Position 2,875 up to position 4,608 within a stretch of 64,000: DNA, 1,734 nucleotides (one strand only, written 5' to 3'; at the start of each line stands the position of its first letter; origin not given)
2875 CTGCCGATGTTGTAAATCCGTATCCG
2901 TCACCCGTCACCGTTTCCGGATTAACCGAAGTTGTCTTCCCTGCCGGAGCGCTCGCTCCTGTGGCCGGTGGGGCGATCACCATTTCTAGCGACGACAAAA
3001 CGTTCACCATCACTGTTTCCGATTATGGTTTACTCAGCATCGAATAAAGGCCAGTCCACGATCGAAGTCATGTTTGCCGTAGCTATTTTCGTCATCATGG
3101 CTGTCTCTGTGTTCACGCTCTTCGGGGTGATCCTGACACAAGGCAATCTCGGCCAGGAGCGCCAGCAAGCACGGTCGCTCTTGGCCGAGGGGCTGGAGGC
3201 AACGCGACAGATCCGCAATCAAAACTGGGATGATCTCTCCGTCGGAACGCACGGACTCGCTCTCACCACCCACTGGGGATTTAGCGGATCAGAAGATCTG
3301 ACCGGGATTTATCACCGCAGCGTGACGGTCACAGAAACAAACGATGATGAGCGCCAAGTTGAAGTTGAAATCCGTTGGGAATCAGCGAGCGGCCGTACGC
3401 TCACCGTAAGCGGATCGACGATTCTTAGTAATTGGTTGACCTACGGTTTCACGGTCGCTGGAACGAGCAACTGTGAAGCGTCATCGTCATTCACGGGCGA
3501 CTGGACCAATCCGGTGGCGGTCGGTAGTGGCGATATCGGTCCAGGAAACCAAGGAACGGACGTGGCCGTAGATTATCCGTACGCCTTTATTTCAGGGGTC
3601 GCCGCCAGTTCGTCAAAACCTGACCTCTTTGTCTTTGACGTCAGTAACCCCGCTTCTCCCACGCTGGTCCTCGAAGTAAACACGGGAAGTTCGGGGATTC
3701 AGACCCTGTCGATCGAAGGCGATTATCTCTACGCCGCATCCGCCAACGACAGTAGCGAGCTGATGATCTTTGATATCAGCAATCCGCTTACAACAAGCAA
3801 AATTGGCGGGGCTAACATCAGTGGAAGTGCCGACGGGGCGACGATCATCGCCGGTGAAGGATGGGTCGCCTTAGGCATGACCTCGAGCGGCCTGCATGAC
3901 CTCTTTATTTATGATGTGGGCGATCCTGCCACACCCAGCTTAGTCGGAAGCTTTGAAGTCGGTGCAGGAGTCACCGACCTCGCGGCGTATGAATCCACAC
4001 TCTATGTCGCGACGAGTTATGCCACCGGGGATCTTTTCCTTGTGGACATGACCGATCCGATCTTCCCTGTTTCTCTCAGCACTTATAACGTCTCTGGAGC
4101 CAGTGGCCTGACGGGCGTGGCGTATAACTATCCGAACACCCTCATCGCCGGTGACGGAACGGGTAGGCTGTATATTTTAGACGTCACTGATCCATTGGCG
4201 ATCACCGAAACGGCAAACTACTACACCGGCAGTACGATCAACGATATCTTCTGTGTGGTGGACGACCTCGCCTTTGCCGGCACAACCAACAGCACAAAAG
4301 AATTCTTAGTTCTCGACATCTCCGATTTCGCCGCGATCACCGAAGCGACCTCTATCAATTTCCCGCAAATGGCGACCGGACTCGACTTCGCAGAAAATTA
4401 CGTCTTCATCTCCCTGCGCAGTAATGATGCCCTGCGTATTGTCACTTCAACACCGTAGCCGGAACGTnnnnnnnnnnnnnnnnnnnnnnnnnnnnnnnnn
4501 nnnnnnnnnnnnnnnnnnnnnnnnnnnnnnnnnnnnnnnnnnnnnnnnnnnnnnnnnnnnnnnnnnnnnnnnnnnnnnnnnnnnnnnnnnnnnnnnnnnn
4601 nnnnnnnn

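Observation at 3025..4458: Pilin-like N-terminus fused to a six-blade LVIVD beta-propeller inside the type IV pilus operon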

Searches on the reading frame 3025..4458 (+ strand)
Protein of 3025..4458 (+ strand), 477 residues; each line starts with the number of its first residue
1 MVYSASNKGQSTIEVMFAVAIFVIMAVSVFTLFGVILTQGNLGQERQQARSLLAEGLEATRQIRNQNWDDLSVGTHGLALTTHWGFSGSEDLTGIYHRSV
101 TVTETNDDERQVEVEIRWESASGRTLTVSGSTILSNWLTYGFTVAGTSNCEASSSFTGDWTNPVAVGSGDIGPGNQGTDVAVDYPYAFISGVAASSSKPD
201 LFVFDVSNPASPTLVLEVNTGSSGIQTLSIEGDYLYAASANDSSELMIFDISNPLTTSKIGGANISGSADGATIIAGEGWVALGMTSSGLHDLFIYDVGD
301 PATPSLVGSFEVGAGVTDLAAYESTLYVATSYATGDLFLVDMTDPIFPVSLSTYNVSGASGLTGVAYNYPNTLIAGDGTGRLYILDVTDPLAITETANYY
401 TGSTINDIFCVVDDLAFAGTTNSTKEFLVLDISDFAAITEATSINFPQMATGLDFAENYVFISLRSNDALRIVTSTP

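Call 3: search_protein_families(library=pfam, proteins=[window:3025-4458:+], max_evalue=1)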
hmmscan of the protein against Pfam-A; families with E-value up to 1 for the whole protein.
window:3025-4458:+ (477 aa): 4 families
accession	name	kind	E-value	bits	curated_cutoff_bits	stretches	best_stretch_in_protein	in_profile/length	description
PF08309.17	LVIVD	-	4.3e-17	61.6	20.2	2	179-220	6-42/42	LVIVD repeat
PF09826.15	Beta_propel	-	0.0034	16.7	22.4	0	200-331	31-130/495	Beta propeller domain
PF14930.12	Qn_am_d_aII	-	0.0066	17.1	27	1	79-134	3-56/107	Quinohemoprotein amine dehydrogenase, alpha subunit domain II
PF05694.17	SBP56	-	0.076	12.2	34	0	291-318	326-353/453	56kDa selenium binding protein (SBP56)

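Call 4: search_protein_families(library=ncbifam, proteins=[window:3025-4458:+], max_evalue=1)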
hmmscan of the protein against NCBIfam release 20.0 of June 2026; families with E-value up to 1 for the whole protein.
window:3025-4458:+ (477 aa): 4 families
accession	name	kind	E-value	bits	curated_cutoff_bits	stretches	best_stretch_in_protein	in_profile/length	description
NF041013.1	T4P_ComGE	equivalog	0.00022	21.3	49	1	6-59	2-55/83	competence type IV pilus minor pilin ComGE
TIGR03908.1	QH_alpha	equivalog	0.01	14.4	274.35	1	50-135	154-239/510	quinohemoprotein amine dehydrogenase subunit alpha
TIGR01711.1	gspJ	equivalog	0.13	12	64.85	1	9-50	2-43/192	type II secretion system minor pseudopilin GspJ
NF037980.1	T2SS_GspK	equivalog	0.13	11.7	130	1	13-66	7-60/307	type II secretion system minor pseudopilin GspK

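Call 6: find_homologous_proteins(query=window:3025-4458:+, max_evalue=0.001)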
Query window:3025-4458:+ (477 aa): 204 proteins with E <= 0.001 among 8000 candidates; the best 120 are listed.
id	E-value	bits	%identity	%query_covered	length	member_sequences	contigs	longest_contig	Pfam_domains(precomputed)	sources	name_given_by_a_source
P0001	0.0e+0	1033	100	100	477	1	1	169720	PF08309.18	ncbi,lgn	-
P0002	1.5e-260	883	84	100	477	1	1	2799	PF09826.16,PF08309.18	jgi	jgi:hypothetical protein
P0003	8.9e-150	518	53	100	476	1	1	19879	PF21959.3,PF08309.18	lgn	-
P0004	9.4e-150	518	51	100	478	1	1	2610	PF08309.18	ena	-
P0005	1.8e-145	504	50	100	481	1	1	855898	PF09826.16,PF08309.18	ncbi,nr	ncbi:hypothetical protein EPO33_01705 [Patescibacteria group bacterium]|nr:MAG: hypothetical protein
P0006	2.0e-139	484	49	100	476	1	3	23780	PF09826.16,PF08309.18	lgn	-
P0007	1.1e-132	461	48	98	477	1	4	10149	PF09826.16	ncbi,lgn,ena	-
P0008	3.6e-132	460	48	100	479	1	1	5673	PF09826.16,PF08309.18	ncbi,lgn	-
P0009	2.3e-130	454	46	100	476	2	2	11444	PF08309.18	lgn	-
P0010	3.4e-129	450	46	100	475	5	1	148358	PF09826.16,PF08309.18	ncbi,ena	-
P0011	9.1e-127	442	45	100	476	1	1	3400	PF08309.18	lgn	-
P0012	3.9e-125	437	44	99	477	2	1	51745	PF08309.18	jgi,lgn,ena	-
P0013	4.8e-123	430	46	100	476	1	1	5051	PF09826.16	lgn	-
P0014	1.3e-122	428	45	100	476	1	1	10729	PF08309.18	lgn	-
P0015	1.9e-121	424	47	97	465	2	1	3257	PF08309.18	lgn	-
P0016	1.3e-120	422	45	100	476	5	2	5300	PF08309.18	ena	-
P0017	1.3e-118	415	45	93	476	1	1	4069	PF08309.18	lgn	-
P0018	8.8e-118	412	44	100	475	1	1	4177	PF08309.18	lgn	-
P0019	2.9e-117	411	44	100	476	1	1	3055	PF08309.18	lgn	-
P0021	1.0e-116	409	46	97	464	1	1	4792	PF08309.18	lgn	-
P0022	3.0e-115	404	45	95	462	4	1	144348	PF25047.1,PF08309.18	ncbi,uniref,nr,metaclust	ncbi:hypothetical protein A2856_04255 [Candidatus Uhrbacteria bacterium RIFCSPHIGHO2_01_FULL_63_20]|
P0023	4.8e-115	403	42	100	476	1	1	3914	PF09826.16,PF08309.18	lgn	-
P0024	7.7e-114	399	43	100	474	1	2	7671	PF08309.18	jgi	jgi:Tfp pilus assembly protein PilV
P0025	8.0e-114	399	46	97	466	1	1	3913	PF08309.18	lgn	-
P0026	1.6e-113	398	45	97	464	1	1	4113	PF25047.1,PF08309.18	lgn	-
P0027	2.3e-95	338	39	97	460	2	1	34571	PF09826.16,PF08309.18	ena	-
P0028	2.8e-94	335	42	98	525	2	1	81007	PF08309.18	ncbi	-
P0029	1.3e-93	333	39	98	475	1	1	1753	PF08309.18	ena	-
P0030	1.3e-92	329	39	99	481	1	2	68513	PF09826.16,PF08309.18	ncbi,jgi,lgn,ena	-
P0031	4.1e-91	324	40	98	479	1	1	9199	PF08309.18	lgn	-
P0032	5.1e-91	324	39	98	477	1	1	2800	PF08309.18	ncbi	-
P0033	5.3e-91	324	39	99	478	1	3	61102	PF08309.18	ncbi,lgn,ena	-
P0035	4.6e-90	321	39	98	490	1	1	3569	PF08309.18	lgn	-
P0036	8.3e-90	320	38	98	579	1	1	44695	PF09826.16,PF08309.18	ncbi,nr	ncbi:MAG: hypothetical protein Q8R26_00320 [bacterium]|nr:hypothetical protein [bacterium]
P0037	1.8e-89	319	38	99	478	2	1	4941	PF21959.3,PF08309.18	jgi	-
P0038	3.3e-89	318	38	100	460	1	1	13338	PF08309.18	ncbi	-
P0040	3.9e-84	301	37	99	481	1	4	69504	PF09826.16,PF08309.18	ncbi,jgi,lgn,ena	-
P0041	3.4e-79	285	37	97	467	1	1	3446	PF09826.16,PF08309.18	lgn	-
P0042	2.8e-71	259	34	90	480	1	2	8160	PF09826.16,PF08309.18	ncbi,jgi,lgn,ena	-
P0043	1.1e-69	254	40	72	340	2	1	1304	PF09826.16,PF08309.18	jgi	-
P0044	1.1e-68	251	34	99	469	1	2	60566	PF08309.18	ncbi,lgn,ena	-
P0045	3.8e-67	245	34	98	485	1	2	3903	PF08309.18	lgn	-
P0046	4.2e-66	242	31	99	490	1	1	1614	PF08309.18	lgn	-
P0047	6.0e-66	241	38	73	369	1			PF08309.18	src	-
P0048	1.4e-65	240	34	98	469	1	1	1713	PF09826.16,PF08309.18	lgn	-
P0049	5.7e-65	238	33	98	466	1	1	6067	PF08309.18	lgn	-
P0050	9.6e-65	238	34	95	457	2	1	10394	PF08309.18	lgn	-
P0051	8.4e-64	234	34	99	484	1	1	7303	PF08309.18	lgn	-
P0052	3.0e-63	233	34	85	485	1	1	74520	PF09826.16,PF08309.18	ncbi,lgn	-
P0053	4.7e-61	225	31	98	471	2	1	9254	PF08309.18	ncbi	ncbi:MAG: hypothetical protein AAB617_03155 [Patescibacteria group bacterium]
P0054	1.5e-60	224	30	98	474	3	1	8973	PF08309.18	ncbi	-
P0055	1.6e-60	224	33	97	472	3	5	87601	PF08309.18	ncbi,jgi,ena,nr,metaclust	ncbi:MAG: hypothetical protein A2939_01385 [Parcubacteria group bacterium RIFCSPLOWO2_01_FULL_48_18]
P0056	1.2e-56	211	31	97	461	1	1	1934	PF09826.16,PF08309.18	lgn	-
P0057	8.5e-53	198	29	99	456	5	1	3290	PF08309.18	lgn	-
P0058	1.8e-49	187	32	90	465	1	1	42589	PF22494.4,PF09826.16,PF08309.18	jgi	-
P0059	2.3e-48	184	29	99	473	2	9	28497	PF08309.18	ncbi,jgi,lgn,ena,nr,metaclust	ncbi:MAG: hypothetical protein UT32_C0024G0004 [Parcubacteria group bacterium GW2011_GWC2_39_14]|nr:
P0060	2.6e-46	177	30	99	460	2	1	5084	PF08309.18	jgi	jgi:hypothetical protein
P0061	2.7e-46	177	28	99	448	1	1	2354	PF08309.18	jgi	jgi:hypothetical protein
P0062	8.1e-46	175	29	90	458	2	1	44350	PF07963.18,PF09826.16,PF08309.18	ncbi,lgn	-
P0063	1.1e-41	161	31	92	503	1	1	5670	PF22494.4,PF09826.16,PF08309.18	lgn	-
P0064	2.7e-41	160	29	97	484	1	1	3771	PF09826.16,PF08309.18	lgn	-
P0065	4.9e-35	140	27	92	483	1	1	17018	PF09826.16,PF08309.18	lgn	-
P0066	1.2e-34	138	30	98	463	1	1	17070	PF08309.18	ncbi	ncbi:MAG: hypothetical protein V1856_02935 [Candidatus Liptonbacteria bacterium]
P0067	4.0e-30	123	25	55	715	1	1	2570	PF09826.16,PF08309.18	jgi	jgi:hypothetical protein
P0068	3.2e-29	120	30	81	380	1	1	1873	PF08309.18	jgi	jgi:prepilin-type N-terminal cleavage/methylation domain-containing protein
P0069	7.7e-29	119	26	64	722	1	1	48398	PF22494.4,PF09826.16,PF08309.18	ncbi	ncbi:MAG: hypothetical protein AB1644_01235 [Candidatus Zixiibacteriota bacterium]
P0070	7.7e-26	109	28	55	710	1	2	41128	PF09826.16,PF08309.18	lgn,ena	-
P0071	2.1e-25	108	33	44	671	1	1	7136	PF22494.4,PF05694.18,PF09826.16,PF08309.18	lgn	-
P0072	2.2e-25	108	29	60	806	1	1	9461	PF09826.16,PF08309.18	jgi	jgi:hypothetical protein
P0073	2.7e-25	107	31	64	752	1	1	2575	PF05694.18,PF08309.18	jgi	jgi:hypothetical protein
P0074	4.3e-25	107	34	44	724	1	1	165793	PF13860.13,PF08309.18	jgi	jgi:hypothetical protein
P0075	6.4e-25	106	26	74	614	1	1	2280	PF22494.4,PF07963.18,PF21959.3,PF09826.16,PF08309.18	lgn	-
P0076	7.5e-25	106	23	98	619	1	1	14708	PF08309.18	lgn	-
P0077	1.2e-23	102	26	65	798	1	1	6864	PF13620.13,PF09826.16,PF08309.18,PF22904.4,PF17210.10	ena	-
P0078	2.7e-23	101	22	64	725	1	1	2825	PF13860.13,PF09826.16,PF08309.18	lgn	-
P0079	2.8e-23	101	28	49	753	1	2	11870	PF13860.13,PF09826.16,PF08309.18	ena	-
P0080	6.9e-23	100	30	58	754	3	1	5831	PF08309.18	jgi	jgi:hypothetical protein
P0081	7.6e-23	99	28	62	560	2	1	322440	PF09826.16,PF08309.18,PF13472.13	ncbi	ncbi:MAG: GDSL-type esterase/lipase family protein [Patescibacteria group bacterium]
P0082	8.4e-22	96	30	46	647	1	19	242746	PF08309.18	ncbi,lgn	-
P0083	2.1e-21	95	31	40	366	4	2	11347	PF22494.4,PF09826.16,PF08309.18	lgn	-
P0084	7.8e-21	93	30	43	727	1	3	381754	PF18962.8,PF09826.16,PF08309.18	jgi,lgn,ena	-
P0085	1.4e-20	92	28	35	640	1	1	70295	PF08309.18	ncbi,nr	ncbi:MAG: hypothetical protein IT317_01060 [Anaerolineales bacterium]|nr:hypothetical protein [Anaer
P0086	1.6e-20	92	26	55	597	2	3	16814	PF09826.16,PF08309.18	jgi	jgi:hypothetical protein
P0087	4.0e-20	90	28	53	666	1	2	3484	PF09826.16,PF08309.18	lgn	-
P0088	5.0e-20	90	26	55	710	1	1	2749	PF09826.16,PF08309.18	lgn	-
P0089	7.5e-20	90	29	49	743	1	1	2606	PF18962.8,PF08309.18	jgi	jgi:hypothetical protein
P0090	8.9e-20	89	34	41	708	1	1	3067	PF22494.4,PF05694.18,PF18962.8,PF13860.13,PF09826.16,PF08309.18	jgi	-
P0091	1.6e-19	88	33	21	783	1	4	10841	PF22494.4,PF09826.16,PF08309.18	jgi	jgi:hypothetical protein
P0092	6.1e-19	87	26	64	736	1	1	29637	PF09826.16,PF08309.18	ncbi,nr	ncbi:hypothetical protein JW933_01920 [candidate division FCPU426 bacterium]|nr:hypothetical protein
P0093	7.0e-19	86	25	63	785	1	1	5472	PF18962.8,PF13860.13,PF09826.16,PF08309.18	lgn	-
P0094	1.5e-18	85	24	48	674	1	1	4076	PF08309.18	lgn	-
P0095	2.6e-18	84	27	49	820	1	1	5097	PF16819.12,PF13860.13,PF08309.18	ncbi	-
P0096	2.7e-18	84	28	65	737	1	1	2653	PF13860.13,PF09826.16,PF08309.18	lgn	-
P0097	4.2e-18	84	28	34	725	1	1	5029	PF18962.8,PF13860.13,PF09826.16,PF08309.18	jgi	-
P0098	6.1e-18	83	24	55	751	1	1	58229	PF05694.18,PF18962.8,PF08309.18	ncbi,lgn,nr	ncbi:MAG: T9SS type A sorting domain-containing protein [candidate division WOR-3 bacterium]|nr:T9SS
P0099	8.1e-18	83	27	39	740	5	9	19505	PF13860.13,PF09826.16,PF08309.18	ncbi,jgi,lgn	jgi:hypothetical protein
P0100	1.1e-17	82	32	37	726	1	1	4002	PF13860.13,PF09826.16,PF08309.18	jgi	jgi:hypothetical protein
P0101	2.8e-17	81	31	37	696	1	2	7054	PF09826.16,PF08309.18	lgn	-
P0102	5.1e-17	80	27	31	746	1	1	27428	PF18962.8,PF13860.13,PF08309.18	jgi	-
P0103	6.6e-17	80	27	41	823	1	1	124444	PF01833.31,PF09826.16,PF08309.18,PF21544.4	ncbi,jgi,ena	-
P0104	8.6e-17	79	29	41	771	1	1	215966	PF18962.8,PF13860.13,PF08309.18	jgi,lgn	-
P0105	1.3e-16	79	30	43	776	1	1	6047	PF08309.18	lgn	-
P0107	1.5e-16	79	28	37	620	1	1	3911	PF05694.18,PF16403.12,PF09826.16,PF08309.18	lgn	-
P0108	1.8e-16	78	28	32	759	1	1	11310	PF13860.13,PF08309.18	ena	-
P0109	2.3e-16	78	24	66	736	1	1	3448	PF13860.13,PF09826.16,PF08309.18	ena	-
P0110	2.7e-16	78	27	53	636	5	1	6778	PF09826.16,PF08309.18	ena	-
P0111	4.6e-16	77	26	52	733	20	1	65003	PF05694.18,PF18962.8,PF16819.12,PF09826.16,PF08309.18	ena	-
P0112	5.5e-16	77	25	54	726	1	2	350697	PF09826.16,PF08309.18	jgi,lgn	jgi:hypothetical protein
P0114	8.8e-16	76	31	52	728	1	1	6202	PF22494.4,PF10282.16,PF13884.12,PF08309.18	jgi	jgi:hypothetical protein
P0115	9.2e-16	76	27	44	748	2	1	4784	PF13860.13,PF08309.18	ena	-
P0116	1.4e-15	75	26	49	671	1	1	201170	PF09826.16,PF08309.18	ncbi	-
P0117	1.9e-15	75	31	32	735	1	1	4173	PF08309.18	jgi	jgi:hypothetical protein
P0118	1.9e-15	75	28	58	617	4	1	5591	PF00404.25,PF08309.18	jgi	jgi:hypothetical protein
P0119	3.1e-15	74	28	41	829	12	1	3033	PF09826.16,PF08309.18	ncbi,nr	ncbi:MAG: hypothetical protein QM346_09555, partial [Chloroflexota bacterium]|nr:hypothetical protei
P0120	3.4e-15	74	28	55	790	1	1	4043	PF09826.16,PF08309.18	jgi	jgi:hypothetical protein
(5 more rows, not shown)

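Call 10: find_encoding_contigs(protein=P0005, flank=8000, max_places=2)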
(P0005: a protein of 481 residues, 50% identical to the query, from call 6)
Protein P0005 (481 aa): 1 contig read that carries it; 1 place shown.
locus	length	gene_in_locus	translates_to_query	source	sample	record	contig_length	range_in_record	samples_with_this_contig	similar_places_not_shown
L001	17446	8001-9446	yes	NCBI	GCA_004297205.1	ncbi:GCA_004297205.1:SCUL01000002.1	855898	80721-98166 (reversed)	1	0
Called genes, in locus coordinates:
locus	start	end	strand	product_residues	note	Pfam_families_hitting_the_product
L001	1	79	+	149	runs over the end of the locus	-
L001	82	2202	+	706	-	PF07719:TPR_2 (faint), PF13181:TPR_8 (faint)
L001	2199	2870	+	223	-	PF12146:Hydrolase_4, PF12697:Abhydrolase_6, PF00561:Abhydrolase_1, PF01738:DLH (weak)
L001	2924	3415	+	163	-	-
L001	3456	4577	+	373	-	PF02540:NAD_synthase (faint), PF03054:tRNA_Me_trans, PF20259:tRNA_Me_trans_M, PF20258:tRNA_Me_trans_C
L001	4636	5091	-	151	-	PF07963:N_methyl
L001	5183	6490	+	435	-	PF00437:T2SSE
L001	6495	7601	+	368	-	PF00482:T2SSF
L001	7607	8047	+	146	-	-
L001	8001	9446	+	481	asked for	PF08309:LVIVD (faint), PF09826:Beta_propel (faint)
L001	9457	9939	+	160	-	-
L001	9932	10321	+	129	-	-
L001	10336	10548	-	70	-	-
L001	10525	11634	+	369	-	PF00768:Peptidase_S11, PF02113:Peptidase_S13 (faint), PF13354:Beta-lactamase2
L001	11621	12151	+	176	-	-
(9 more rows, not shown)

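Call 11: find_encoding_contigs(protein=P0055, flank=8000, max_places=2)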
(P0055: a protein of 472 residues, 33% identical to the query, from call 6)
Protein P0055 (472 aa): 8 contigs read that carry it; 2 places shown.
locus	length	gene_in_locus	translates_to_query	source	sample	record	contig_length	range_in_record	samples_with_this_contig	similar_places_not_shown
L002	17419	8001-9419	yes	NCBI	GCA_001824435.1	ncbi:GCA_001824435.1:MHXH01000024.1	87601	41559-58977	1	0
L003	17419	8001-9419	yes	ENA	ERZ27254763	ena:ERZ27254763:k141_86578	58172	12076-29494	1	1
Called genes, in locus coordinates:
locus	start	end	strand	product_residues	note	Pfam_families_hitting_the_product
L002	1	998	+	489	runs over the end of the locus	PF13406:SLT_2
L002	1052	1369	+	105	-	-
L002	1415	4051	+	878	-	PF00050:Kazal_1, PF07648:Kazal_2 (weak)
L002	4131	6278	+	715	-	PF00437:T2SSE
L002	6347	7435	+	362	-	PF00482:T2SSF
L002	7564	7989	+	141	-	PF07963:N_methyl (faint)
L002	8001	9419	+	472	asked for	PF08309:LVIVD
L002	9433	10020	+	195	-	-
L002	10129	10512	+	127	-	-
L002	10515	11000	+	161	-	-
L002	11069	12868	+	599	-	PF05693:Glycogen_syn, PF08323:Glyco_transf_5 (weak), PF13692:Glyco_trans_1_4 (weak), PF00534:Glycos_transf_1 (weak), PF20706:GT4-conflict (weak)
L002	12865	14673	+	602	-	PF06202:GDE_C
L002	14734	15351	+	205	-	-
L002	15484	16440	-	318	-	PF00551:Formyl_trans_N, PF02911:Formyl_trans_C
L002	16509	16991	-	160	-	PF01327:Pep_deformylase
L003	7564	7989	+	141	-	PF07963:N_methyl (faint)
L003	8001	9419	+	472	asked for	PF08309:LVIVD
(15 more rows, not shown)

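Call 13: find_encoding_contigs(protein=P0066, flank=8000, max_places=1)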
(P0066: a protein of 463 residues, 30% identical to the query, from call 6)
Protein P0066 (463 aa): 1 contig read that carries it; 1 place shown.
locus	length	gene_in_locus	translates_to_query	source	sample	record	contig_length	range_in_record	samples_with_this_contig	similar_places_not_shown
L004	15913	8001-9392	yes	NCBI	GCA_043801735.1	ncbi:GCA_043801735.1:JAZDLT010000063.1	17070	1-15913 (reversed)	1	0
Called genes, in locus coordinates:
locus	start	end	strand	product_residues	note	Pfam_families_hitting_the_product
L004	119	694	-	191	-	PF09335:VTT_dom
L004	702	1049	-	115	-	-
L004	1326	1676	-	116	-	-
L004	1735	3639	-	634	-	PF04041:Glyco_hydro_130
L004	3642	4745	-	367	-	PF04041:Glyco_hydro_130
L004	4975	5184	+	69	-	-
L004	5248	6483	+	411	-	PF00437:T2SSE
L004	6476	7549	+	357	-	PF00482:T2SSF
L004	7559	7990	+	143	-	PF07963:N_methyl (weak)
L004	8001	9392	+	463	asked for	PF08309:LVIVD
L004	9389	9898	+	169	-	PF07963:N_methyl (weak)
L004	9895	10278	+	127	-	-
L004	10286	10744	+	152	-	PF07963:N_methyl (weak)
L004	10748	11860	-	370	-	PF13177:DNA_pol3_delta2, PF13245:AAA_19 (faint), PF13401:AAA_22 (faint), PF00004:AAA, PF22608:DNAX_ATPase_lid, PF12169:DNA_pol3_gamma3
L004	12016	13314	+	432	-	PF13200:DUF4015, PF14871:GHL6 (faint)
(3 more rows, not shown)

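Call 14: find_encoding_contigs(protein=P0030, flank=8000, max_places=1)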
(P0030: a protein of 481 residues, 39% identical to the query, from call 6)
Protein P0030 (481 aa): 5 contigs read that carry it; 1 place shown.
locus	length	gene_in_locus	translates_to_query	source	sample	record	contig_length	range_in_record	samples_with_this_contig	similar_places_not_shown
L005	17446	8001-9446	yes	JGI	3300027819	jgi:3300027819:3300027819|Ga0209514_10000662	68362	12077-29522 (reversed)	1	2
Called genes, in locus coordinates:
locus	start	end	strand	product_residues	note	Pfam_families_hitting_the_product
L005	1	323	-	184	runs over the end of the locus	PF07638:Sigma70_ECF (weak), PF04542:Sigma70_r2, PF08281:Sigma70_r4_2, PF04545:Sigma70_r4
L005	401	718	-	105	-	-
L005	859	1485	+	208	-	-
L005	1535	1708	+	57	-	-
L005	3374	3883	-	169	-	PF01936:NYN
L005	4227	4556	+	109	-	-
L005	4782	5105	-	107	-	-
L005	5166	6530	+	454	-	PF00437:T2SSE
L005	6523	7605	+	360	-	PF00482:T2SSF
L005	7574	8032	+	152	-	PF07963:N_methyl (weak)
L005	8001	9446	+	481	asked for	PF08309:LVIVD (faint), PF09826:Beta_propel (faint)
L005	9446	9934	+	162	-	-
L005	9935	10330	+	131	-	-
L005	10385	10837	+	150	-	PF07963:N_methyl (faint)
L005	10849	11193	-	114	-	-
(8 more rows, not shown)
